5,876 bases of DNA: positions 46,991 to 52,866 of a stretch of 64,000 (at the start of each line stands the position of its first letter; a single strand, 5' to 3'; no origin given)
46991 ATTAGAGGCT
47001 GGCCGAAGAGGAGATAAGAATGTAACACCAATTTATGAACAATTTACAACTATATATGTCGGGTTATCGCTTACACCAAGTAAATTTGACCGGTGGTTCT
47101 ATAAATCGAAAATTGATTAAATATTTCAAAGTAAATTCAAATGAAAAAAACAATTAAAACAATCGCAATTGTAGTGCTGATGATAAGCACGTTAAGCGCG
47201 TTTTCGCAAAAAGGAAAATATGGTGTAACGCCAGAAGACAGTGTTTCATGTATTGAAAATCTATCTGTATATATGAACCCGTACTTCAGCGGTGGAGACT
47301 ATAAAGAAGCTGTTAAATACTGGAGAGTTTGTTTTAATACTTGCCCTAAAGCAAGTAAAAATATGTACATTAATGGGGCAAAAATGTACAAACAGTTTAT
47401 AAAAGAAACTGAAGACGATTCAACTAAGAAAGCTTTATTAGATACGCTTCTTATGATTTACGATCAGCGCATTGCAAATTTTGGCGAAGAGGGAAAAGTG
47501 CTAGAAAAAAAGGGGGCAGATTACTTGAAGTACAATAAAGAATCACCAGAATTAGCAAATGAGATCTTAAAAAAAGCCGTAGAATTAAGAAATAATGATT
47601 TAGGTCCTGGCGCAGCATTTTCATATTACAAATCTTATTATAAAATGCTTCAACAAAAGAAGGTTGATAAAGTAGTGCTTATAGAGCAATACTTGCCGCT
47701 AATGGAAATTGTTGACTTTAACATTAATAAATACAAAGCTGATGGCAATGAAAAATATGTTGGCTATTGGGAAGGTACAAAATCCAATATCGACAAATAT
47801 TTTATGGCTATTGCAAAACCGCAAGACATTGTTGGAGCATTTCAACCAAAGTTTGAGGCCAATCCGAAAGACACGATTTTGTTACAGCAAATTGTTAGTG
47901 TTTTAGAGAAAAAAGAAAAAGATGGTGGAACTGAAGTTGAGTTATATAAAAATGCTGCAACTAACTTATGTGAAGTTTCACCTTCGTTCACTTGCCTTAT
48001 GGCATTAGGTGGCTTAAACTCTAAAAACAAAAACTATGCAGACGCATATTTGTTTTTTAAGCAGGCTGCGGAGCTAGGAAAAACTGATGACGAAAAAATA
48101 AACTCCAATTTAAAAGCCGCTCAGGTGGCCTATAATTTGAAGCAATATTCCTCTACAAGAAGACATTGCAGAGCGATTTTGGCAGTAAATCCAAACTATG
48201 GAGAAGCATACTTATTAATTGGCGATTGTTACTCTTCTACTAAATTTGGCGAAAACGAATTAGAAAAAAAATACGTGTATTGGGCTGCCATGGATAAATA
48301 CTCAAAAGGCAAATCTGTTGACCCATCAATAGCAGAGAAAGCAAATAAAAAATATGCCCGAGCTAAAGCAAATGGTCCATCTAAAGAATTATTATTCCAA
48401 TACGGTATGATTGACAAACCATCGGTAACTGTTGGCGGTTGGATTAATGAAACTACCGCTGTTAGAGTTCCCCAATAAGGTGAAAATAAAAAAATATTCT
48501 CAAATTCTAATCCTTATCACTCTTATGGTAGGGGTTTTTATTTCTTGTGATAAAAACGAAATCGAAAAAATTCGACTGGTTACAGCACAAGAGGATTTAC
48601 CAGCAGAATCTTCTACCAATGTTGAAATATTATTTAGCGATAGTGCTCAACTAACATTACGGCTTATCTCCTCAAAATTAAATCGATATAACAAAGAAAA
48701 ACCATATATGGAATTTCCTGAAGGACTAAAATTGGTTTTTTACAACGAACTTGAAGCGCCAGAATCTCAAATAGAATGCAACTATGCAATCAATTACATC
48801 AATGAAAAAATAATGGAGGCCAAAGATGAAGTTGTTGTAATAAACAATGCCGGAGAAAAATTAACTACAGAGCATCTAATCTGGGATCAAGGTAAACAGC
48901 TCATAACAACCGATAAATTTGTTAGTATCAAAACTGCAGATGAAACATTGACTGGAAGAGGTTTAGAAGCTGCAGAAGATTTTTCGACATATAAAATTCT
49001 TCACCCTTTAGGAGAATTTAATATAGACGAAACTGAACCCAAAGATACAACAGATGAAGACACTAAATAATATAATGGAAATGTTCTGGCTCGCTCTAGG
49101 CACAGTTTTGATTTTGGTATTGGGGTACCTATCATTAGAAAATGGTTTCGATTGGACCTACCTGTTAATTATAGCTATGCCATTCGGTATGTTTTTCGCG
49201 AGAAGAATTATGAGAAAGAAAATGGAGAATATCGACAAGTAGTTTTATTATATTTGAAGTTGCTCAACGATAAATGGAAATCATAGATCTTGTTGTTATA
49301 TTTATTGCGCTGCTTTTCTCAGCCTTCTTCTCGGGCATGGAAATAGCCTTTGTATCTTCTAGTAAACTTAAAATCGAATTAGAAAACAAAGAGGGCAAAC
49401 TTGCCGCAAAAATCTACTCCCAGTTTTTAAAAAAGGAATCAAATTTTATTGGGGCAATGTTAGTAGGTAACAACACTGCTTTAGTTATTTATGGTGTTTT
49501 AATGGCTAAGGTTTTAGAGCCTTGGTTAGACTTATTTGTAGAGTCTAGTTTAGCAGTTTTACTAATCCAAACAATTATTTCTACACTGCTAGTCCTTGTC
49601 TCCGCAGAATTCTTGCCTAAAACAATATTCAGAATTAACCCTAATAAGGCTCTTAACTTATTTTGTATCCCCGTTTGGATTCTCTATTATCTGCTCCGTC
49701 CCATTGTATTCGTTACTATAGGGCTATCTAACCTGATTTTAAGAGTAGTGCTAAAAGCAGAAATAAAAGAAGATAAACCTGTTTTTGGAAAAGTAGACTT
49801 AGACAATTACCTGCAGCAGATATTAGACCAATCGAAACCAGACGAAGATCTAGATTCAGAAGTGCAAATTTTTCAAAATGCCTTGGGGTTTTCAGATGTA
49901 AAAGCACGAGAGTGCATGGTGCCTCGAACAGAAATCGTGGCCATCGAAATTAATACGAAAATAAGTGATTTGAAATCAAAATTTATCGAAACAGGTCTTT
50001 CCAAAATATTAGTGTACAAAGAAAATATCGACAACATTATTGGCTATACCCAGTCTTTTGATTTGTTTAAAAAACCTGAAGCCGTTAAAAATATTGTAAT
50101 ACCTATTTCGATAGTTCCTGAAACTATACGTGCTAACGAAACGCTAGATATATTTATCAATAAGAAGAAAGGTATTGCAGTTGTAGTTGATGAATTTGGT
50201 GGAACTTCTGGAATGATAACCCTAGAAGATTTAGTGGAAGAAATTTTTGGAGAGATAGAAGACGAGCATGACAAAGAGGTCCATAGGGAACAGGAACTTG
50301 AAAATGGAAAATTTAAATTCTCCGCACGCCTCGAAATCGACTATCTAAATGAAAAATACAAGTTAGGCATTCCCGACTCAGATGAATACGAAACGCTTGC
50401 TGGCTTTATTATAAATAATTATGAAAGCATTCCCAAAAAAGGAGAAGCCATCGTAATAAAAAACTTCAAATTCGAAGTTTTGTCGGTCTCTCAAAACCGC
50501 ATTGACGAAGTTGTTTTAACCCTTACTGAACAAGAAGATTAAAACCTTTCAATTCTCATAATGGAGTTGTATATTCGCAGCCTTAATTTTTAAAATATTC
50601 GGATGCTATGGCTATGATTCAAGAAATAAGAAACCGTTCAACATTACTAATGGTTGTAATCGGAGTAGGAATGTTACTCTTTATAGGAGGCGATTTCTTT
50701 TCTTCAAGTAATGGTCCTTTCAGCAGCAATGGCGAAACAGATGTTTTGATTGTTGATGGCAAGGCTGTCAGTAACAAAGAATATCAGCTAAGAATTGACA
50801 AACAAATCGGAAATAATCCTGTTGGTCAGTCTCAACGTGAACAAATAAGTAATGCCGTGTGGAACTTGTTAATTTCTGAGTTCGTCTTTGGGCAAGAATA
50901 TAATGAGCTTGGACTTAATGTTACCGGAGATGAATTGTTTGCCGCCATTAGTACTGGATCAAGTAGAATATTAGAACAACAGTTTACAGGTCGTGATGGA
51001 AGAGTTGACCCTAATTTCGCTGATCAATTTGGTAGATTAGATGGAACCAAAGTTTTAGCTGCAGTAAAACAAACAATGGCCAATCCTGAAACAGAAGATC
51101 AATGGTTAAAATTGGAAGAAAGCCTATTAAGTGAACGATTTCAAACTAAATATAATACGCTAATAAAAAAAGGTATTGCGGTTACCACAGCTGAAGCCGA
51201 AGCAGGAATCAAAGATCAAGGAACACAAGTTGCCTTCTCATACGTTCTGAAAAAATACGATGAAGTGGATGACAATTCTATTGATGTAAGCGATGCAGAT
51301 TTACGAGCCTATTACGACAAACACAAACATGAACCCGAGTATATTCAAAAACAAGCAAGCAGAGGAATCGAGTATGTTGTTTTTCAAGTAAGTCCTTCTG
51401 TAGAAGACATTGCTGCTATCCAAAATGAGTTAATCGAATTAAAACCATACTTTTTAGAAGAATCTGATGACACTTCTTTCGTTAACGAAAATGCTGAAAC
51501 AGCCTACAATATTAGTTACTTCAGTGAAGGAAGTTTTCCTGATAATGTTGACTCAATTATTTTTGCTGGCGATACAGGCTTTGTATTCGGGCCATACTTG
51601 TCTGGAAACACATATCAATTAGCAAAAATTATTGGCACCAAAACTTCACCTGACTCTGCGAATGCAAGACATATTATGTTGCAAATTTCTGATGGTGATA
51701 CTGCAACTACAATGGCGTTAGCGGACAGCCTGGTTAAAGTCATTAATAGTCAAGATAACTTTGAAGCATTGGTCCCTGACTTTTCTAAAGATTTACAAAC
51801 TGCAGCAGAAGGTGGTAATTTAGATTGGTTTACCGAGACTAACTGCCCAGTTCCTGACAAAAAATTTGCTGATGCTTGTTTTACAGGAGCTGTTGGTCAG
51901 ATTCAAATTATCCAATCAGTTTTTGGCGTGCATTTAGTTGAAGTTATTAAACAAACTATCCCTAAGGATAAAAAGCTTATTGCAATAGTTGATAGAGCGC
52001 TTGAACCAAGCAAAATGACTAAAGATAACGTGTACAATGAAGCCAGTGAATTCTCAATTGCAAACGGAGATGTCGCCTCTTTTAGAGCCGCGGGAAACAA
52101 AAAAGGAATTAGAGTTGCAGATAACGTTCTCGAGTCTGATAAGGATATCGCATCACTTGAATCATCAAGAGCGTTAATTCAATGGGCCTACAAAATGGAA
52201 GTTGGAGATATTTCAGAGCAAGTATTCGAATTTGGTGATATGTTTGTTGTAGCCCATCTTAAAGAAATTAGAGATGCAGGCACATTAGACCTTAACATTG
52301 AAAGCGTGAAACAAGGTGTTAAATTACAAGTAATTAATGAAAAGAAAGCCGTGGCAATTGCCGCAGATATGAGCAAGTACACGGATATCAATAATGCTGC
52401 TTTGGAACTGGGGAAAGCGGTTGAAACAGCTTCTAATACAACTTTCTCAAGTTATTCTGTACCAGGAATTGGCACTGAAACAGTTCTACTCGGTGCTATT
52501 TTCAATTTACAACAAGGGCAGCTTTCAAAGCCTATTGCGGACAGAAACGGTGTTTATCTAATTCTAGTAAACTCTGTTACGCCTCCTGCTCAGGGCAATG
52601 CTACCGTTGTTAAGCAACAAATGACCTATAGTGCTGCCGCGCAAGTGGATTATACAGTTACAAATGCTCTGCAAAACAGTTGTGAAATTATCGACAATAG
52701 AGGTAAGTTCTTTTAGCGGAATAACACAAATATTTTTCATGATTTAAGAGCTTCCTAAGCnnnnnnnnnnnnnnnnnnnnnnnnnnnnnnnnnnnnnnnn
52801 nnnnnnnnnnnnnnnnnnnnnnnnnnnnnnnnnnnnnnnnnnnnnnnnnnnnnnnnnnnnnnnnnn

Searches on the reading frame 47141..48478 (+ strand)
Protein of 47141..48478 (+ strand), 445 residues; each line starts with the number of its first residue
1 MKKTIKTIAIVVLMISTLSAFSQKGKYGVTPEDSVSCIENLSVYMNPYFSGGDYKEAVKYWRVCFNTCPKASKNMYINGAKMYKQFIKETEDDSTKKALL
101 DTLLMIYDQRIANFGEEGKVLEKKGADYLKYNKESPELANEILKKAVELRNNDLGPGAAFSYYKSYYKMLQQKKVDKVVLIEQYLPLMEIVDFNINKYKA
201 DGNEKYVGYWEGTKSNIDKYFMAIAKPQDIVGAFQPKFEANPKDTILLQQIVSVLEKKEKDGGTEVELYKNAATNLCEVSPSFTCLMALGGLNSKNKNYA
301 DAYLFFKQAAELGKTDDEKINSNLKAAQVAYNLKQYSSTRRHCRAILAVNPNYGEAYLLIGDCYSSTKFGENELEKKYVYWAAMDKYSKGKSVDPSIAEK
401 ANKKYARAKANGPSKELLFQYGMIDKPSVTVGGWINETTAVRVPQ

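Call 20: search_protein_families(library=pfam, proteins=[window:47141-48478:+], max_evalue=0.001)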
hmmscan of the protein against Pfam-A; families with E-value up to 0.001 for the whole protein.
window:47141-48478:+ (445 aa): 1 family
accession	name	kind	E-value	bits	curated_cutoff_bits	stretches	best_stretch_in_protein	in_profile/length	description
PF13428.12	TPR_14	-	2.1e-05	25.2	23.5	0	324-361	5-42/44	Tetratricopeptide repeat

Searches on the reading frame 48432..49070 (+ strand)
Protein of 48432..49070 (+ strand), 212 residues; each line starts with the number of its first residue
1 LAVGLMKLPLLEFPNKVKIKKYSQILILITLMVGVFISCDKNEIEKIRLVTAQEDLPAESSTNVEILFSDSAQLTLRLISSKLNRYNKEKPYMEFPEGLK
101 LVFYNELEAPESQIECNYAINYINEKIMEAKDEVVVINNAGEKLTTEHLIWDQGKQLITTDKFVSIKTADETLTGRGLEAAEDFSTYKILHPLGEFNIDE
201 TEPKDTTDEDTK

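Call 21: search_protein_families(library=pfam, proteins=[window:48432-49070:+], max_evalue=0.001)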
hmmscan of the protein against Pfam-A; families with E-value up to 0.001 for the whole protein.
window:48432-49070:+ (212 aa): 1 family
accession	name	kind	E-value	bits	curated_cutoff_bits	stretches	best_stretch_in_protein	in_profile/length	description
PF06835.18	LptC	-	4.9e-12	46.3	21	1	27-190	3-167/175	Lipopolysaccharide-assembly, LptC-related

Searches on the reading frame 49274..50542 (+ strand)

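Call 21: search_protein_families(library=pfam, proteins=[window:49274-50542:+], max_evalue=0.001)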
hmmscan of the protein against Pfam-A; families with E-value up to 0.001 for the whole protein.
window:49274-50542:+ (422 aa): 3 families
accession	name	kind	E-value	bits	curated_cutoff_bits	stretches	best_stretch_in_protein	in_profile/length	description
PF01595.25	CNNM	-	2.2e-31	109.3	28.4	1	8-181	2-169/181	Cyclin M transmembrane N-terminal domain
PF03471.22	CorC_HlyC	-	2.5e-21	75.9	27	1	341-417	2-79/81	Transporter associated domain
PF00571.33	CBS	-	3.8e-09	37.2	24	1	278-325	9-56/57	CBS domain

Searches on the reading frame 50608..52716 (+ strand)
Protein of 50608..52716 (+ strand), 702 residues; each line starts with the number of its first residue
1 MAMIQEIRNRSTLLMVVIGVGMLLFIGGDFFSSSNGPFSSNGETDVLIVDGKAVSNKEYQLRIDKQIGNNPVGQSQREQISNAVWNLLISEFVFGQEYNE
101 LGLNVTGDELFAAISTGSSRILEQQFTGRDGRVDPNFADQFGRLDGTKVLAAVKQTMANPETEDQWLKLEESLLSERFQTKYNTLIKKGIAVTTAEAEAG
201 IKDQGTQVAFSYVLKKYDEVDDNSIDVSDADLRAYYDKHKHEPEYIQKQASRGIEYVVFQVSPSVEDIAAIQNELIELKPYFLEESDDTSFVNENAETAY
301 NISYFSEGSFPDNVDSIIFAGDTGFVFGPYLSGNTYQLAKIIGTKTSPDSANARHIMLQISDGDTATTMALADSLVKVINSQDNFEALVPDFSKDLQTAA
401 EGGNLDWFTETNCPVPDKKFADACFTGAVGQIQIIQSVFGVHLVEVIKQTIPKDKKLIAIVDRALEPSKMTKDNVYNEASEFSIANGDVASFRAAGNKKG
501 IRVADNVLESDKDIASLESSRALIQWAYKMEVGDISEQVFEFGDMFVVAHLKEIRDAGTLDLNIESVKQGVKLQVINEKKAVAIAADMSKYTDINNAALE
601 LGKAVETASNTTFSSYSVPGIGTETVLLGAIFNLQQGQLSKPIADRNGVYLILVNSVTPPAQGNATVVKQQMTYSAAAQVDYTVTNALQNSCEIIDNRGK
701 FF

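Call 21: search_protein_families(library=pfam, proteins=[window:50608-52716:+], max_evalue=0.001)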
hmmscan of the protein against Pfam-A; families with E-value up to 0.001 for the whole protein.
window:50608-52716:+ (702 aa): 5 families
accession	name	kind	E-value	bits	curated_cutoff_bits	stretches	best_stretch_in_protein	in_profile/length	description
PF13623.11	SurA_N_2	-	2.5e-24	86.2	28.5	1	4-141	1-144/145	SurA-like N-terminal domain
PF13616.12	Rotamase_3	-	1.9e-23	83.6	22.5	1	336-449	1-115/116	PPIC-type PPIASE domain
PF13145.12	Rotamase_2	-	8.5e-21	75.4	27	2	227-346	1-110/121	PPIC-type PPIASE domain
PF00639.27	Rotamase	-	4.2e-19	69.8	21.7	1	355-447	1-96/97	PPIC-type PPIASE domain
PF13624.11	SurA_N_3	-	7.3e-10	39.4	27.2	1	3-132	1-128/162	SurA-like N-terminal domain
